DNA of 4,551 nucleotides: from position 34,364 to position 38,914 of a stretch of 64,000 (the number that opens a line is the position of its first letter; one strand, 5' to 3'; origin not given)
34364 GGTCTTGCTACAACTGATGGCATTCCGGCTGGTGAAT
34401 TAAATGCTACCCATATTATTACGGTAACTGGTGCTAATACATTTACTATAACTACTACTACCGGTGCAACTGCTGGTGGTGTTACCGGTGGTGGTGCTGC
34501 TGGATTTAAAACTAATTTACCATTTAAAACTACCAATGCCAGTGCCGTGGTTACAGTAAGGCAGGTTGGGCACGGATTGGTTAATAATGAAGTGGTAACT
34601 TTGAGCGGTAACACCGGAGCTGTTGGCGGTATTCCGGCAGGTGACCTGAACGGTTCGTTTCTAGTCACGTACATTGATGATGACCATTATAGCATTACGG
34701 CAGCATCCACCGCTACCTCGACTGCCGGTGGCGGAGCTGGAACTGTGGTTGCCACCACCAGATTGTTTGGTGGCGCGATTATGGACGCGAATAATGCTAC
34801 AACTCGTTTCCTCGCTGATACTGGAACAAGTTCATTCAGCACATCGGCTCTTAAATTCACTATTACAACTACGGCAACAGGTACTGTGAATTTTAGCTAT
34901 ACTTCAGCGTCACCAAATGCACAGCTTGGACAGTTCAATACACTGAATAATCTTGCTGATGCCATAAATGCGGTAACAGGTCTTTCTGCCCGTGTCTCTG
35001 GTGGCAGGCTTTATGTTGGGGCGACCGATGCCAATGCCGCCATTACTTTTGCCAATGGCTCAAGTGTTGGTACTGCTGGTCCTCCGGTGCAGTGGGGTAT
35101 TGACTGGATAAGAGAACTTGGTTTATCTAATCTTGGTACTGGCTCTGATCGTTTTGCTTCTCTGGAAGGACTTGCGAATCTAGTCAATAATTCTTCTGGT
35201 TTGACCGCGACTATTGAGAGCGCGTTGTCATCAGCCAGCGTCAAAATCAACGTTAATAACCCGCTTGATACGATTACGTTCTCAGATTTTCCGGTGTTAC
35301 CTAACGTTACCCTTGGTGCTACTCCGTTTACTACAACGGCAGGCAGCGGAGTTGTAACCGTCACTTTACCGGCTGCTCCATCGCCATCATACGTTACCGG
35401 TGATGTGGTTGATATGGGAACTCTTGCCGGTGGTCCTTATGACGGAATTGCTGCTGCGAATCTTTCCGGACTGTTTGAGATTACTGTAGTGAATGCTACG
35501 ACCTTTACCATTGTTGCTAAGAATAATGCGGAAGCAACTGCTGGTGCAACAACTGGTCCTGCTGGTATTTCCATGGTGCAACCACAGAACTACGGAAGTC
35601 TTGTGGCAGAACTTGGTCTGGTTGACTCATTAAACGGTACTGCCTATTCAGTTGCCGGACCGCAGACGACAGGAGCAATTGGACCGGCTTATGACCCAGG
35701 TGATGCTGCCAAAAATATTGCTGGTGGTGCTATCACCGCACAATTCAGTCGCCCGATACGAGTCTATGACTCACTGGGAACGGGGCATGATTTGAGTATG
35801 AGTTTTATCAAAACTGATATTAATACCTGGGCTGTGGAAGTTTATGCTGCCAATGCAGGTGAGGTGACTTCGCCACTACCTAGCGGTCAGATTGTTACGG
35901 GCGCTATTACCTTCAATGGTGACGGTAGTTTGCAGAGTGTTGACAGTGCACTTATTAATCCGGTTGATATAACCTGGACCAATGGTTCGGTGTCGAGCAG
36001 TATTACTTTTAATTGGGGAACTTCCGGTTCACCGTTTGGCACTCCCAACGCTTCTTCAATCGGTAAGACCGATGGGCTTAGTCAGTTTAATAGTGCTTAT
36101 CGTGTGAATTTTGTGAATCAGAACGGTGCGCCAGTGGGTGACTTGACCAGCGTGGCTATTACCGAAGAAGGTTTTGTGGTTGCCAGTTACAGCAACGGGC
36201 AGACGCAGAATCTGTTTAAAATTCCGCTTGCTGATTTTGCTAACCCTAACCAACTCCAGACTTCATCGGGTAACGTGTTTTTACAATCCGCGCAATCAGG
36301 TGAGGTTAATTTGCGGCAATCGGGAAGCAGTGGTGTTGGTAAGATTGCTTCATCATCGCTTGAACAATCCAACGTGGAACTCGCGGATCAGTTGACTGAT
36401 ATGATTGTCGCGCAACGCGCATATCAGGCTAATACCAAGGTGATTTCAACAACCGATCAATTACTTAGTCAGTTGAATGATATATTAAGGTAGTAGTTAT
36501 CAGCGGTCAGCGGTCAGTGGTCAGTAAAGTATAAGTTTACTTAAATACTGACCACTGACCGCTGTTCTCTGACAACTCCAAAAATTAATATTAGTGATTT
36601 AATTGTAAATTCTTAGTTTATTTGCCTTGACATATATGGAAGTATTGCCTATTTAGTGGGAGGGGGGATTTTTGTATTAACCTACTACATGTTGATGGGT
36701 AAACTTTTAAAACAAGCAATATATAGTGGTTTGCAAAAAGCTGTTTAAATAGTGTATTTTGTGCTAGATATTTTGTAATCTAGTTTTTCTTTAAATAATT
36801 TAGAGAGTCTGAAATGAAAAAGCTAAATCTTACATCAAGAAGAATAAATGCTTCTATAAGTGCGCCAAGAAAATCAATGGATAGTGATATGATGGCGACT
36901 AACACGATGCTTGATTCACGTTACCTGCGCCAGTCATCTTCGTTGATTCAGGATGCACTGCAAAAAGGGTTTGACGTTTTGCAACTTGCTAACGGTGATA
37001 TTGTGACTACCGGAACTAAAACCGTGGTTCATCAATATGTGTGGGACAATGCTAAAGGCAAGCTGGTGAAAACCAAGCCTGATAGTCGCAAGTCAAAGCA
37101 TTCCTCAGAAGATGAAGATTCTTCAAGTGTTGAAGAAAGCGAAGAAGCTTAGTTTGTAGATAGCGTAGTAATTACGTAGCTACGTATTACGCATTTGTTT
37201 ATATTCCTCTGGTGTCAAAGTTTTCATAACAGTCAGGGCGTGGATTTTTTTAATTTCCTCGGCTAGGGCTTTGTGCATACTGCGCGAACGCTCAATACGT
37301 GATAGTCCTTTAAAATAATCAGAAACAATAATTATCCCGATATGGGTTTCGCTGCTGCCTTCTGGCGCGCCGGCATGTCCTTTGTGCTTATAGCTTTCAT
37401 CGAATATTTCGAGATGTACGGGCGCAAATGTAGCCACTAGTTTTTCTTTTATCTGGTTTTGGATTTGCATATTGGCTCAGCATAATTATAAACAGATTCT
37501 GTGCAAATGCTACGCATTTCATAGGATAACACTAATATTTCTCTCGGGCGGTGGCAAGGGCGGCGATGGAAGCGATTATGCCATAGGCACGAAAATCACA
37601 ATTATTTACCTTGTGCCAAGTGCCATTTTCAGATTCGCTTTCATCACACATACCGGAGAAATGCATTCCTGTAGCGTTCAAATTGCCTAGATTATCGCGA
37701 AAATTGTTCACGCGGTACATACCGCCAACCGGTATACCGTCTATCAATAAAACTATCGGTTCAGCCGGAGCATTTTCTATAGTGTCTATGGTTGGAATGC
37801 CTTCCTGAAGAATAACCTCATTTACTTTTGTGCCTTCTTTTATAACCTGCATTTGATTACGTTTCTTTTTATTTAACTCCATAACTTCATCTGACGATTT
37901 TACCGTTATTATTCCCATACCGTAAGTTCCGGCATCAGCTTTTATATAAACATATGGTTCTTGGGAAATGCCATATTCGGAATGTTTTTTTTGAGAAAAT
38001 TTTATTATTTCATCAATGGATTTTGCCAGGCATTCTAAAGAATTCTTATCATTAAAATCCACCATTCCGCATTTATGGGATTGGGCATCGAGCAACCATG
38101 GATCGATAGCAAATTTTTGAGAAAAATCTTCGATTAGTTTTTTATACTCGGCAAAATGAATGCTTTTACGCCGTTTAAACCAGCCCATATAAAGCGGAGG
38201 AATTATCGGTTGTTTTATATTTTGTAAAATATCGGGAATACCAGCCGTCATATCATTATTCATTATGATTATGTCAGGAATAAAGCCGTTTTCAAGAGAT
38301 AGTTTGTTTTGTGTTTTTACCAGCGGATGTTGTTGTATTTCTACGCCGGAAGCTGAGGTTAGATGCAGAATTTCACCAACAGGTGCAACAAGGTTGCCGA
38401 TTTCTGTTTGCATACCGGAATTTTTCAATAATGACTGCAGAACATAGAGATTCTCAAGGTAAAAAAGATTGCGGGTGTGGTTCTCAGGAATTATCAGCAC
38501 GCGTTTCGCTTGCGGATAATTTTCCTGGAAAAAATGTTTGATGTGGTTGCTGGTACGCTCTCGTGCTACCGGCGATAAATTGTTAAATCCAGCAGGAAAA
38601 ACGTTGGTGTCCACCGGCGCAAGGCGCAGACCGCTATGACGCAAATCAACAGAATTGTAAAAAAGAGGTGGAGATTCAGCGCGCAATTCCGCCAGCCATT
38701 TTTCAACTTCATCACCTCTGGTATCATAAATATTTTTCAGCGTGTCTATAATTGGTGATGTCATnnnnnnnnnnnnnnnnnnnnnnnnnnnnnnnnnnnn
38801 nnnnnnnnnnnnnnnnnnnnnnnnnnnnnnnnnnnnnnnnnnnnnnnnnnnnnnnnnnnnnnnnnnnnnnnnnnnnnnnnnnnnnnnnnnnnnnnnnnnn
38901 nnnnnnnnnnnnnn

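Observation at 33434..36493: Hook protein of ~1019 aa carries three copies of a ~55-aa module that also occurs once in the flagellin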

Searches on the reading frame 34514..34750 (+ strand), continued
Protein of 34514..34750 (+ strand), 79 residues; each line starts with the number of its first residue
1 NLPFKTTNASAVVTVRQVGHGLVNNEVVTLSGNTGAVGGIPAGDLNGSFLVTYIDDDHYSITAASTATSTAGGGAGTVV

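Call 79: search_protein_families(library=pfam, proteins=[P0351], max_evalue=0.01)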
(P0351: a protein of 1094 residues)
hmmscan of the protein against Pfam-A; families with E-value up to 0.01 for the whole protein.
P0351 (1094 aa): 3 families
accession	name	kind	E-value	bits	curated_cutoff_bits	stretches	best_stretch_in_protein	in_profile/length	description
PF00700.27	Flagellin_C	-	1.8e-20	73.5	23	1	1008-1092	2-86/86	Bacterial flagellin C-terminal helical region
PF16190.11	E1_FCCH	-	7e-19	68.1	29.5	1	795-849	4-55/70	Ubiquitin-activating enzyme E1 FCCH domain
PF12195.14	End_beta_barrel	-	0.0061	16.9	35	0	349-398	20-68/83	Beta barrel domain of bacteriophage endosialidase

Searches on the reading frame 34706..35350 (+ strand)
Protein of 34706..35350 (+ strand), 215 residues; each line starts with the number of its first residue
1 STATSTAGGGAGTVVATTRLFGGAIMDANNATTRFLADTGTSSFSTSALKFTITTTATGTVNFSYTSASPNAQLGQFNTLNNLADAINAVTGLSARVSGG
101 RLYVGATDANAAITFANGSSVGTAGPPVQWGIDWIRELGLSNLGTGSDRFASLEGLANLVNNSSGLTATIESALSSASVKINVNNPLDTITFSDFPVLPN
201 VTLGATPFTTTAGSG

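Call 63: search_protein_families(library=pfam, proteins=[window:34706-35350:+], max_evalue=10)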
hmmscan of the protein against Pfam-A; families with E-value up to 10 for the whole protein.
window:34706-35350:+ (215 aa): 0 families

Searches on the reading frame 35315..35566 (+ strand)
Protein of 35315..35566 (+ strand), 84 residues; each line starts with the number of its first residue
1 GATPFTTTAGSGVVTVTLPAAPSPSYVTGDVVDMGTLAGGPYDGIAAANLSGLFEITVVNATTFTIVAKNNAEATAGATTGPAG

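Call 6: search_protein_families(library=pfam, proteins=[window:35315-35566:+], max_evalue=10)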
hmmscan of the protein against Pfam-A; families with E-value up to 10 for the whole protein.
seq(84 aa): 1 family
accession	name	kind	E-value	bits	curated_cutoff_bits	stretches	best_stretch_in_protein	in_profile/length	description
PF16190.11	E1_FCCH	-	0.2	12.2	29.5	1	25-68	15-53/70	Ubiquitin-activating enzyme E1 FCCH domain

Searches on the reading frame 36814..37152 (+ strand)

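Call 10: search_protein_families(library=pfam, proteins=[window:36814-37152:+], max_evalue=0.001)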
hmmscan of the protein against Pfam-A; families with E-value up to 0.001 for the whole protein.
window:36814-37152:+ (112 aa): 1 family
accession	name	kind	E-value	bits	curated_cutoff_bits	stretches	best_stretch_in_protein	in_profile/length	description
PF10877.13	DUF2671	-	6.4e-20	71.3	23.2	1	19-88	16-81/89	Protein of unknown function (DUF2671)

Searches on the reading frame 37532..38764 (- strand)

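Call 10: search_protein_families(library=pfam, proteins=[window:37532-38764:-], max_evalue=0.001)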
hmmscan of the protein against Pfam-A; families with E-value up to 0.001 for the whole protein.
window:37532-38764:- (410 aa): 1 family
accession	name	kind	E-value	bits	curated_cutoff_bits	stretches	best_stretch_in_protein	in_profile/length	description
PF08886.16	GshA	-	6e-145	483.3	25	1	17-408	8-401/402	Glutamate-cysteine ligase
